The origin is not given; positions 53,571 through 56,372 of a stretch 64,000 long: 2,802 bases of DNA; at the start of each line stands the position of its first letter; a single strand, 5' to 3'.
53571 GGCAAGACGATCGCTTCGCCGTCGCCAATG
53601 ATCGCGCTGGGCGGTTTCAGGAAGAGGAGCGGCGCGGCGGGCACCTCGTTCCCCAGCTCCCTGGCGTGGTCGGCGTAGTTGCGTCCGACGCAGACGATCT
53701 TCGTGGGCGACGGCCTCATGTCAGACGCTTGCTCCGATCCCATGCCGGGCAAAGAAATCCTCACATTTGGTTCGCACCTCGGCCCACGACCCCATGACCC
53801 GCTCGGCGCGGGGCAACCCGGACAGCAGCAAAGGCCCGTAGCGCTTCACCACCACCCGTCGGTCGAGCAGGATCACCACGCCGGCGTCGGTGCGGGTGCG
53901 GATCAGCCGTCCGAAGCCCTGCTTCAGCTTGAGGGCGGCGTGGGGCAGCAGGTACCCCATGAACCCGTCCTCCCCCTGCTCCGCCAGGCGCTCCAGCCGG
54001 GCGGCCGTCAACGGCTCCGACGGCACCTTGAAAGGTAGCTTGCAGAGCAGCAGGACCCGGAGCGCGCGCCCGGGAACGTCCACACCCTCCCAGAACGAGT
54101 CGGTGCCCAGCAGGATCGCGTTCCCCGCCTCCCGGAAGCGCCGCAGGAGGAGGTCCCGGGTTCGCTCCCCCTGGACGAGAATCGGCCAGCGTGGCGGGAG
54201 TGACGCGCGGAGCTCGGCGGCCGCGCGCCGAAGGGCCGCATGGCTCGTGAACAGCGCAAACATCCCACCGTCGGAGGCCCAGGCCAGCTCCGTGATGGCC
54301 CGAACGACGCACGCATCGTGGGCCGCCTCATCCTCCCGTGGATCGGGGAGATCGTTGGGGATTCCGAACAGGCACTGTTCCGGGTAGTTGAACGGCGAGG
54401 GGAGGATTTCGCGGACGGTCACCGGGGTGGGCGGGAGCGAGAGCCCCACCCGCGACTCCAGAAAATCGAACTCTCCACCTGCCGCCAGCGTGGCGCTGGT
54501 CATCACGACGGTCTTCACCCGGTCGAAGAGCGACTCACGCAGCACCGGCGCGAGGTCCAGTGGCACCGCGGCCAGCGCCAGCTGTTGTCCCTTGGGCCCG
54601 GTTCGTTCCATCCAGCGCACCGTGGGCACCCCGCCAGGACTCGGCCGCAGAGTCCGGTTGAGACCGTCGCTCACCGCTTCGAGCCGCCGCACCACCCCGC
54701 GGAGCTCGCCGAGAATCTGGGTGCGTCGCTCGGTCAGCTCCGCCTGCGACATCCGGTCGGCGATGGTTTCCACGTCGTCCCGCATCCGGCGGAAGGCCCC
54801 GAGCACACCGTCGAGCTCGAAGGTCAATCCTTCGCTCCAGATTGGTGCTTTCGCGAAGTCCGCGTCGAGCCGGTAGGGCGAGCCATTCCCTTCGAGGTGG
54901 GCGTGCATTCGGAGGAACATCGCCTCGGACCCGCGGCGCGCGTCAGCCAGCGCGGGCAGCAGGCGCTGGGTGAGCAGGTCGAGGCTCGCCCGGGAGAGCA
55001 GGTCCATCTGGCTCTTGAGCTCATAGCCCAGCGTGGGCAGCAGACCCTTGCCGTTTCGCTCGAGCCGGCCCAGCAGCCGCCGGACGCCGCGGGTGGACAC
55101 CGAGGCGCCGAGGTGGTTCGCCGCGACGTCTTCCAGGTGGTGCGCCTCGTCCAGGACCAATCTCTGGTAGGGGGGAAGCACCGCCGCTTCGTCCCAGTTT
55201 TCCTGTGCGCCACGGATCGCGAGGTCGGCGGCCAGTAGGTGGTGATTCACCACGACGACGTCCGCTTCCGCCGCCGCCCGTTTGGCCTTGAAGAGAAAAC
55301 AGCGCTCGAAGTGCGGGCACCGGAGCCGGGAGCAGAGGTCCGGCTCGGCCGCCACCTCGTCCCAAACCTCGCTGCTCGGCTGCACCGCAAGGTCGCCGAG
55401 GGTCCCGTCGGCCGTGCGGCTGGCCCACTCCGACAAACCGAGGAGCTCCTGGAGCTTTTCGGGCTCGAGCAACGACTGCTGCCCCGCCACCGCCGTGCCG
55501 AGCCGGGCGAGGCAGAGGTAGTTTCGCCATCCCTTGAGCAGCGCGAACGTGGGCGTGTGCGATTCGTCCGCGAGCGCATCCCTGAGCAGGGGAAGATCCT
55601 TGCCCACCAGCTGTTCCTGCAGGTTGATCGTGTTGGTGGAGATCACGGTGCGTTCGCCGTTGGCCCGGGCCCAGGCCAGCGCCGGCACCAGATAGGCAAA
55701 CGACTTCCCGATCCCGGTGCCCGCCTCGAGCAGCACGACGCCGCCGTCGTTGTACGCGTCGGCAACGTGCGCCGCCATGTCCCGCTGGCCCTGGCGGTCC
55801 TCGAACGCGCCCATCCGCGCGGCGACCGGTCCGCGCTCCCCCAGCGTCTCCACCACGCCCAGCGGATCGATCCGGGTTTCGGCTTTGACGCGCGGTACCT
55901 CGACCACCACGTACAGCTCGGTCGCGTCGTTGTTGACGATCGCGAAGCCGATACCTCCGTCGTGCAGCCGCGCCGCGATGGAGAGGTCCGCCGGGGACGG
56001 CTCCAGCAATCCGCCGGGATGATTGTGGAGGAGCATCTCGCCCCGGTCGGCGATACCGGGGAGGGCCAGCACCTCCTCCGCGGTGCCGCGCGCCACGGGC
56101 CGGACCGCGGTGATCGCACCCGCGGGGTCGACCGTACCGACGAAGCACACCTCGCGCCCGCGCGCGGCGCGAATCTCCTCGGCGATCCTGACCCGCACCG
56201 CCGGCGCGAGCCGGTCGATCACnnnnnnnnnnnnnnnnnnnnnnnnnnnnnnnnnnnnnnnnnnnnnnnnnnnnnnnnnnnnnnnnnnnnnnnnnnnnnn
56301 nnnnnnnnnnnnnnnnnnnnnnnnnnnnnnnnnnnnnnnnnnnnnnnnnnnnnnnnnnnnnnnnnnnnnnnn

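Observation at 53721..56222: DinG/XPD Fe-S helicase carrying an N-terminal JAB/MPN metalloprotease-type domain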

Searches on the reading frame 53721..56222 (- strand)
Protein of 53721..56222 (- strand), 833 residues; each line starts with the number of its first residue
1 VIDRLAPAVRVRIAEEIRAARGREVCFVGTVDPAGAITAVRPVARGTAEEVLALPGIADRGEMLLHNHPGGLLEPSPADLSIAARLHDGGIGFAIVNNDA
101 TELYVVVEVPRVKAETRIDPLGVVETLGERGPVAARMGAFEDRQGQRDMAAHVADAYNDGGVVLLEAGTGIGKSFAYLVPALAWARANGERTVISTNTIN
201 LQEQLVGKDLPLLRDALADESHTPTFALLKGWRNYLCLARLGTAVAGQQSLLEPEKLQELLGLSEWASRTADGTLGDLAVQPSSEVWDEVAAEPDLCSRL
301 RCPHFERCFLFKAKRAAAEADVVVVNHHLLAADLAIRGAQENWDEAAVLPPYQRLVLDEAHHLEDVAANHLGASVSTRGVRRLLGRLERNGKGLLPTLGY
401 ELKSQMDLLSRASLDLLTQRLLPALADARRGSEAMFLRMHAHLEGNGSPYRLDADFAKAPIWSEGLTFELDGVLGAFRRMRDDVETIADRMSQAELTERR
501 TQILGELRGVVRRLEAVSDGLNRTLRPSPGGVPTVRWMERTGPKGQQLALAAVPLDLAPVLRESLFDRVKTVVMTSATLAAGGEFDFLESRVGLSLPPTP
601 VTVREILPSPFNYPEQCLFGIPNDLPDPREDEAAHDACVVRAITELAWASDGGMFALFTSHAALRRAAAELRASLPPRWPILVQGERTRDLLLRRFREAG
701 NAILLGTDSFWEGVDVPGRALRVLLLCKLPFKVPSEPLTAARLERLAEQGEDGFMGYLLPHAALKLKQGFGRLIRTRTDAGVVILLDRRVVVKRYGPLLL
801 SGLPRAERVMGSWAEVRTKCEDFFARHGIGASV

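Call 5: search_protein_families(library=pfam, proteins=[window:53721-56222:-], max_evalue=1)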
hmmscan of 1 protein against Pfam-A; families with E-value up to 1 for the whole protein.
window:53721-56222:- (833 aa): 7 families
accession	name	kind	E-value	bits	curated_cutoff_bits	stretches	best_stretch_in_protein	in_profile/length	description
PF13307.12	Helicase_C_2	-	5.2e-41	141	25.3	1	645-804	3-168/170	Helicase C-terminal domain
PF00270.35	DEAD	-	7.5e-08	32.7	26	1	155-206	9-62/167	DEAD/DEAH box helicase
PF04002.20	RadC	-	0.00013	22.4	22.1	1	24-90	21-95/121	RadC-like JAB domain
PF06733.21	DEAD_2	-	0.013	15.6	21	1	304-377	102-169/172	DEAD_2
PF04851.21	ResIII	-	0.015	15.7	22.5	0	142-206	4-70/164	Type III restriction enzyme, res subunit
PF13481.12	AAA_25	-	0.023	14.7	27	1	155-190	28-61/195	AAA domain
PF07369.16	DUF1488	-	0.21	12.1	22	1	471-498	48-75/82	Protein of unknown function (DUF1488)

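Call 6: search_protein_families(library=ncbifam, proteins=[window:53721-56222:-], max_evalue=1)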
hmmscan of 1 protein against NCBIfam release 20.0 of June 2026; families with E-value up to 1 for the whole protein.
window:53721-56222:- (833 aa): 12 families
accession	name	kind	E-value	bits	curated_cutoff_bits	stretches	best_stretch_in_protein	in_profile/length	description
NF053712.1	repair_DEAH_YoaA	equivalog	1.5e-169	565.6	680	2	483-809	306-619/630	DNA repair helicase YoaA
NF005981.0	PRK08074.1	equivalog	3.4e-132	442.3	789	1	134-824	250-929/931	ATP-dependent DNA helicase DinG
NF008729.0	PRK11747.1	equivalog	2.6e-123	412.9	598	1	135-808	19-699/703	ATP-dependent DNA helicase DinG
TIGR01407.1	dinG_rel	hypoth_equivalog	1.9e-96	324.2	547.7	1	139-811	243-875/889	putative DnaQ family exonuclease/DinG family helicase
NF005569.0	PRK07246.1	equivalog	9.9e-42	143.2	794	2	692-821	686-816/820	bifunctional DnaQ family exonuclease/ATP-dependent helicase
TIGR03117.2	cas_csf4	equivalog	8.6e-30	103.6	400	3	140-216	127-202/800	type IV CRISPR-associated DEAD/DEAH-box helicase Csf4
TIGR00604.1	rad3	subfamily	2.1e-12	46.5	246.95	2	712-791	597-677/706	DNA repair helicase (rad3)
NF000642.1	PRK00024.1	equivalog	0.00077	19.2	180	1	63-89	158-184/212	RadC family protein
TIGR00608.1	radc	subfamily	0.018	14.8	133.85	1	63-90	164-191/218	RadC family protein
TIGR03817.1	DECH_helic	hypoth_equivalog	0.036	12.3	874.1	1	151-188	42-79/742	helicase/secretion neighborhood putative DEAH-box helicase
TIGR04121.1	DEXH_lig_assoc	equivalog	0.16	9.6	850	1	151-186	19-54/804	ligase-associated DNA damage response DEXH box helicase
NF041067.1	DpdJ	equivalog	0.22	9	800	1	136-188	149-198/1482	protein DpdJ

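Call 7: find_homologous_proteins(query=window:53724-56222:-)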
Query window:53724-56222:- (833 aa): 7624 proteins with E <= 0.001 among 8000 candidates; the best 120 are listed.
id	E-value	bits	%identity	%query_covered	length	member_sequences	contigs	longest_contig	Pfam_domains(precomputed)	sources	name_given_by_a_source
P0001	0.0e+0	1855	100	100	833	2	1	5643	PF00270.36,PF13307.13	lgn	-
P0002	0.0e+0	1811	97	100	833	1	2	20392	PF04002.21,PF00270.36,PF13307.13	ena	-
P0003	0.0e+0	1810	97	100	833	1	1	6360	PF04002.21,PF00270.36,PF13307.13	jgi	-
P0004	0.0e+0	1808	97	100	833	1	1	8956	PF04002.21,PF00270.36,PF13307.13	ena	-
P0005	0.0e+0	1807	97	100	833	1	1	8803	PF04002.21,PF00270.36,PF13307.13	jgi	-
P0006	0.0e+0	1807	97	100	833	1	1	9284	PF04002.21,PF00270.36,PF13307.13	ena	-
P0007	0.0e+0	1806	97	100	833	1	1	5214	PF04002.21,PF00270.36,PF13307.13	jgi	jgi:ATP-dependent DNA helicase DinG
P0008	0.0e+0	1804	97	100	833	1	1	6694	PF04002.21,PF00270.36,PF13307.13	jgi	-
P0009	0.0e+0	1801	97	100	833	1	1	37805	PF00270.36,PF13307.13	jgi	jgi:ATP-dependent DNA helicase DinG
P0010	0.0e+0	1775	95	100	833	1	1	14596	PF04002.21,PF00270.36,PF13307.13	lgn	-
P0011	0.0e+0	1766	95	100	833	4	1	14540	PF00270.36,PF13307.13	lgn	-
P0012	0.0e+0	1764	95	100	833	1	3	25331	PF00270.36,PF13307.13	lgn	-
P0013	0.0e+0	1677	97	93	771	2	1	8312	PF00270.36,PF13307.13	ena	-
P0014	0.0e+0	1651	88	100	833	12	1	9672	PF04002.21,PF00270.36,PF13307.13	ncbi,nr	ncbi:MAG TPA: helicase C-terminal domain-containing protein [Gemmatimonadales bacterium]|nr:helicase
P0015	0.0e+0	1648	88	100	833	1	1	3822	PF00270.36,PF13307.13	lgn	-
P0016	0.0e+0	1645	87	100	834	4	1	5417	PF04002.21,PF00270.36,PF13307.13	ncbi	-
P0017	0.0e+0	1624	87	100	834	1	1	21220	PF04002.21,PF00270.36,PF13307.13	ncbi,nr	ncbi:MAG: helicase [Gemmatimonadales bacterium]|nr:helicase [Gemmatimonadales bacterium]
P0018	0.0e+0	1620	86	100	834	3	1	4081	PF00270.36,PF13307.13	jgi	-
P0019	0.0e+0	1620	87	100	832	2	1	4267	PF04002.21,PF00270.36,PF13307.13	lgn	-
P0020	0.0e+0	1615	87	99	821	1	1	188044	PF00270.36,PF13307.13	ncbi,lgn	-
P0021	0.0e+0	1614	87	97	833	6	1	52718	PF04002.21,PF00270.36,PF13307.13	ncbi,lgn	-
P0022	0.0e+0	1607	86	100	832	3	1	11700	PF04002.21,PF00270.36,PF13307.13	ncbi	-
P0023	0.0e+0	1604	86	97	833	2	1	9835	PF00270.36,PF13307.13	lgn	-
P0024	0.0e+0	1601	87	99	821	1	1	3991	PF00270.36,PF13307.13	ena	-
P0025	0.0e+0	1596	86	99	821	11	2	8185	PF00270.36,PF13307.13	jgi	jgi:ATP-dependent DNA helicase DinG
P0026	0.0e+0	1595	85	100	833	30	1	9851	PF04002.21,PF00270.36,PF13307.13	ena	-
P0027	0.0e+0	1589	88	96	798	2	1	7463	PF04002.21,PF00270.36,PF13307.13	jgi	jgi:ATP-dependent DNA helicase DinG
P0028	0.0e+0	1585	85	100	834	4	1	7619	PF04002.21,PF00270.36,PF13307.13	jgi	jgi:ATP-dependent DNA helicase DinG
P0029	0.0e+0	1575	83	100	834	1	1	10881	PF04002.21,PF00270.36,PF13307.13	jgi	jgi:ATP-dependent DNA helicase DinG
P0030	0.0e+0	1574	85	100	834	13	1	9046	PF04002.21,PF00270.36,PF13307.13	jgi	jgi:ATP-dependent DNA helicase DinG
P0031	0.0e+0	1559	83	100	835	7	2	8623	PF04002.21,PF00270.36,PF13307.13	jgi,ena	-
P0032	0.0e+0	1559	84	100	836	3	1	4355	PF04002.21,PF00270.36,PF13307.13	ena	-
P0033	0.0e+0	1549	83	100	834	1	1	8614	PF04002.21,PF00270.36,PF13307.13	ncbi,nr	ncbi:MAG TPA: helicase C-terminal domain-containing protein [Gemmatimonadales bacterium]|nr:helicase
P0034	0.0e+0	1548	83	100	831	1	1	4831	PF04002.21,PF00270.36,PF13307.13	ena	-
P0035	0.0e+0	1542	84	100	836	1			PF04002.21,PF00270.36,PF13307.13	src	-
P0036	0.0e+0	1539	82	100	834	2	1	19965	PF04002.21,PF00270.36,PF13307.13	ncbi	-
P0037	0.0e+0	1537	82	100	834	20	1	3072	PF04002.21,PF00270.36,PF13307.13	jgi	-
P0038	0.0e+0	1525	82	100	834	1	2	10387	PF00270.36,PF13307.13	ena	-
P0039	0.0e+0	1500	80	100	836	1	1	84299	PF04002.21,PF00270.36,PF13307.13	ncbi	-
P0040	0.0e+0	1495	80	99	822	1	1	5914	PF04002.21,PF00270.36,PF13307.13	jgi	jgi:ATP-dependent DNA helicase DinG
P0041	0.0e+0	1491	79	100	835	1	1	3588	PF04002.21,PF00270.36,PF13307.13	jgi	-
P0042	0.0e+0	1486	79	100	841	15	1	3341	PF04002.21,PF00270.36,PF13307.13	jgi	jgi:ATP-dependent DNA helicase DinG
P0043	0.0e+0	1485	79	100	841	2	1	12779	PF04002.21,PF00270.36,PF13307.13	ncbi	-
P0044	0.0e+0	1483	80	100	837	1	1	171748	PF04002.21,PF00270.36,PF13307.13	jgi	jgi:ATP-dependent DNA helicase DinG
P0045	0.0e+0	1476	79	100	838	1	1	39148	PF04002.21,PF00270.36,PF13307.13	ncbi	ncbi:MAG: helicase C-terminal domain-containing protein [Gemmatimonadales bacterium]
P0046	0.0e+0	1465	78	100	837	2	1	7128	PF04002.21,PF00270.36,PF13307.13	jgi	jgi:ATP-dependent DNA helicase DinG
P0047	0.0e+0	1456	80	97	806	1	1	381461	PF00270.36,PF13307.13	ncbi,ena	-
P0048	0.0e+0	1455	78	100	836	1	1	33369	PF04002.21,PF00270.36,PF13307.13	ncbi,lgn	-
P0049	0.0e+0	1455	77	100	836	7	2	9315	PF04002.21,PF00270.36,PF13307.13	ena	-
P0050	0.0e+0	1453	78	100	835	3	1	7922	PF04002.21,PF00270.36,PF13307.13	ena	-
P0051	0.0e+0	1449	80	96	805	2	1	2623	PF00270.36,PF13307.13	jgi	jgi:ATP-dependent DNA helicase DinG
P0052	0.0e+0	1437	79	97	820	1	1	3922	PF04002.21,PF00270.36,PF13307.13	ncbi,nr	ncbi:MAG TPA: helicase C-terminal domain-containing protein, partial [Gemmatimonadales bacterium]|nr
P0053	0.0e+0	1402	76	100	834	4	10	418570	PF04002.21,PF00270.36,PF13307.13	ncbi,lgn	-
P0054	0.0e+0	1392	76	100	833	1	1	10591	PF04002.21,PF00270.36,PF13307.13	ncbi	-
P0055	0.0e+0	1392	75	100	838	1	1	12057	PF04002.21,PF00270.36,PF13307.13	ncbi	-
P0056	0.0e+0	1391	74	100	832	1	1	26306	PF04002.21,PF00270.36,PF13307.13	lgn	-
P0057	0.0e+0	1390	75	100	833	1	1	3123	PF04002.21,PF00270.36,PF13307.13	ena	-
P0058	0.0e+0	1389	74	100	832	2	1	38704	PF00270.36,PF13307.13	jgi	jgi:ATP-dependent DNA helicase DinG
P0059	0.0e+0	1389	75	100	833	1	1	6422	PF04002.21,PF00270.36,PF13307.13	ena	-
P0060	0.0e+0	1387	75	100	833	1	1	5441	PF04002.21,PF00270.36,PF13307.13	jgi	jgi:ATP-dependent DNA helicase DinG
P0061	0.0e+0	1386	75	100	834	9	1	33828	PF04002.21,PF00270.36,PF13307.13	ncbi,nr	ncbi:MAG: helicase [Gemmatimonadetes bacterium]|nr:helicase [Gemmatimonadota bacterium]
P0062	0.0e+0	1385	75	100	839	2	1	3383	PF00270.36,PF13307.13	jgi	jgi:ATP-dependent DNA helicase DinG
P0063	0.0e+0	1385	74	100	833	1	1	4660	PF04002.21,PF00270.36,PF13307.13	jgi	-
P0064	0.0e+0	1385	75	100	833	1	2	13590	PF04002.21,PF00270.36,PF13307.13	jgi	jgi:ATP-dependent DNA helicase DinG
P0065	0.0e+0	1385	74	100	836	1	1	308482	PF04002.21,PF00270.36,PF13307.13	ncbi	-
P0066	0.0e+0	1385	74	100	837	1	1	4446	PF04002.21,PF00270.36,PF13307.13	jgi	jgi:ATP-dependent DNA helicase DinG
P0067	0.0e+0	1385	74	100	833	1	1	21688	PF04002.21,PF00270.36,PF13307.13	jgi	jgi:ATP-dependent DNA helicase DinG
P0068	0.0e+0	1384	74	100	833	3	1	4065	PF04002.21,PF00270.36,PF13307.13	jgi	-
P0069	0.0e+0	1384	74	100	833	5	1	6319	PF04002.21,PF00270.36,PF13307.13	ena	-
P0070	0.0e+0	1383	74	100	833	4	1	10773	PF04002.21,PF00270.36,PF13307.13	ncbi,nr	ncbi:MAG: ATP-dependent helicase DinG [Gemmatimonadales bacterium]|nr:ATP-dependent helicase DinG [G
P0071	0.0e+0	1383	74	100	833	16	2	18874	PF04002.21,PF00270.36,PF13307.13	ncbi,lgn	ncbi:MAG: helicase C-terminal domain-containing protein [Gemmatimonadales bacterium]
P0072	0.0e+0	1382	74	100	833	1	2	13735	PF04002.21,PF00270.36,PF13307.13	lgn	-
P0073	0.0e+0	1382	74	100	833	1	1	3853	PF04002.21,PF00270.36,PF13307.13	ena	-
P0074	0.0e+0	1381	74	100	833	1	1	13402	PF04002.21,PF00270.36,PF13307.13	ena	-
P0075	0.0e+0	1381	74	100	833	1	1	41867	PF04002.21,PF00270.36,PF13307.13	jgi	jgi:ATP-dependent DNA helicase DinG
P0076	0.0e+0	1381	74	100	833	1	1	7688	PF04002.21,PF00270.36,PF13307.13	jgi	jgi:ATP-dependent DNA helicase DinG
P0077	0.0e+0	1381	74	100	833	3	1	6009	PF04002.21,PF00270.36,PF13307.13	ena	-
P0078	0.0e+0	1381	73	100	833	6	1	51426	PF04002.21,PF00270.36,PF13307.13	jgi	-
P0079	0.0e+0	1380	74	100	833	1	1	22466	PF04002.21,PF00270.36,PF13307.13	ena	-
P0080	0.0e+0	1380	74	100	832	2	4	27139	PF04002.21,PF00270.36,PF13307.13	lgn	-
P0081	0.0e+0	1380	74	100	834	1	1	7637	PF04002.21,PF00270.36,PF13307.13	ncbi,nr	ncbi:MAG TPA: helicase C-terminal domain-containing protein [Gemmatimonadales bacterium]|nr:helicase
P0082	0.0e+0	1380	74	100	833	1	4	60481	PF04002.21,PF00270.36,PF13307.13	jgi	jgi:ATP-dependent DNA helicase DinG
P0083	0.0e+0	1380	74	100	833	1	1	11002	PF04002.21,PF00270.36,PF13307.13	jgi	jgi:ATP-dependent DNA helicase DinG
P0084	0.0e+0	1380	74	100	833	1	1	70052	PF04002.21,PF00270.36,PF13307.13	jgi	jgi:ATP-dependent DNA helicase DinG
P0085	0.0e+0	1379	74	100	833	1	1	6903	PF04002.21,PF00270.36,PF13307.13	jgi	jgi:ATP-dependent DNA helicase DinG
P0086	0.0e+0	1379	74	100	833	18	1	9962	PF04002.21,PF00270.36,PF13307.13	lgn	-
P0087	0.0e+0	1379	74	100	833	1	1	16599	PF04002.21,PF00270.36,PF13307.13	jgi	jgi:ATP-dependent DNA helicase DinG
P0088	0.0e+0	1378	74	100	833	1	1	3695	PF04002.21,PF00270.36,PF13307.13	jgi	-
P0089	0.0e+0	1378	74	100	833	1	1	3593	PF04002.21,PF00270.36,PF13307.13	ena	-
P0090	0.0e+0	1377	73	100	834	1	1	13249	PF00270.36,PF13307.13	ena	-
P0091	0.0e+0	1377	73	100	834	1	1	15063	PF00270.36,PF13307.13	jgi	jgi:ATP-dependent DNA helicase DinG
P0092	0.0e+0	1376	74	100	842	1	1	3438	PF04002.21,PF00270.36,PF13307.13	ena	-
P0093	0.0e+0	1376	73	100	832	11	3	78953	PF04002.21,PF00270.36,PF13307.13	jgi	jgi:ATP-dependent DNA helicase DinG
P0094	0.0e+0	1376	74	100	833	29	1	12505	PF04002.21,PF00270.36,PF13307.13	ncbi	ncbi:MAG TPA: helicase C-terminal domain-containing protein [Gemmatimonadales bacterium]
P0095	0.0e+0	1376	74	100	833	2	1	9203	PF04002.21,PF00270.36,PF13307.13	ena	-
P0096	0.0e+0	1374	74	100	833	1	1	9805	PF04002.21,PF00270.36,PF13307.13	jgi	jgi:ATP-dependent DNA helicase DinG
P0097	0.0e+0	1374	73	100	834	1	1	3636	PF04002.21,PF00270.36,PF13307.13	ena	-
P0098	0.0e+0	1374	74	100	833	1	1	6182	PF04002.21,PF00270.36,PF13307.13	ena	-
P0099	0.0e+0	1374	73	100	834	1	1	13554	PF04002.21,PF00270.36,PF13307.13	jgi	jgi:ATP-dependent DNA helicase DinG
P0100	0.0e+0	1374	73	100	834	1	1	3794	PF00270.36,PF13307.13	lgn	-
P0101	0.0e+0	1374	74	100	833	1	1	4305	PF04002.21,PF00270.36,PF13307.13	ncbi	-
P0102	0.0e+0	1373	73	100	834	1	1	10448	PF04002.21,PF00270.36,PF13307.13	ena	-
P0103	0.0e+0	1373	74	100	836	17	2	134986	PF04002.21,PF00270.36,PF13307.13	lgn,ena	-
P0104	0.0e+0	1373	74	100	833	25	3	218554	PF04002.21,PF00270.36,PF13307.13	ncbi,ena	-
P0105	0.0e+0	1373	73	100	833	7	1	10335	PF04002.21,PF00270.36,PF13307.13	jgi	jgi:ATP-dependent DNA helicase DinG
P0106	0.0e+0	1373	74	100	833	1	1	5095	PF04002.21,PF00270.36,PF13307.13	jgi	jgi:ATP-dependent DNA helicase DinG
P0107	0.0e+0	1373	73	100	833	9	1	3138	PF04002.21,PF00270.36,PF13307.13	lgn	-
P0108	0.0e+0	1372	74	100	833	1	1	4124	PF04002.21,PF00270.36,PF13307.13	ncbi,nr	ncbi:MAG TPA: helicase C-terminal domain-containing protein [Gemmatimonadales bacterium]|nr:helicase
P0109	0.0e+0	1372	74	100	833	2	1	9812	PF04002.21,PF00270.36,PF13307.13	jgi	jgi:ATP-dependent DNA helicase DinG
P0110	0.0e+0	1372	74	100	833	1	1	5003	PF04002.21,PF00270.36,PF13307.13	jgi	jgi:ATP-dependent DNA helicase DinG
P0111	0.0e+0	1371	74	100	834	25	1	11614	PF04002.21,PF00270.36,PF13307.13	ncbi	-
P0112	0.0e+0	1371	74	100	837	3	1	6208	PF04002.21,PF00270.36,PF13307.13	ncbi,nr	ncbi:MAG: helicase [Gemmatimonadales bacterium]|nr:helicase [Gemmatimonadales bacterium]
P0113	0.0e+0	1371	73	100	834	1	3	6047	PF00270.36,PF13307.13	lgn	-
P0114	0.0e+0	1371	73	100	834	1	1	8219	PF00270.36,PF13307.13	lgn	-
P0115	0.0e+0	1371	74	100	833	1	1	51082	PF04002.21,PF00270.36,PF13307.13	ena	-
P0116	0.0e+0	1371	74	100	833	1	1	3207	PF04002.21,PF00270.36,PF13307.13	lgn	-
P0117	0.0e+0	1370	74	100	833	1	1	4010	PF04002.21,PF00270.36,PF13307.13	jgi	jgi:ATP-dependent DNA helicase DinG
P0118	0.0e+0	1370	73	100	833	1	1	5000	PF04002.21,PF00270.36,PF13307.13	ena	-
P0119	0.0e+0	1370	73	100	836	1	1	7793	PF04002.21,PF00270.36,PF13307.13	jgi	jgi:ATP-dependent DNA helicase DinG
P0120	0.0e+0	1370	73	100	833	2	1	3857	PF04002.21,PF00270.36,PF13307.13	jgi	jgi:ATP-dependent DNA helicase DinG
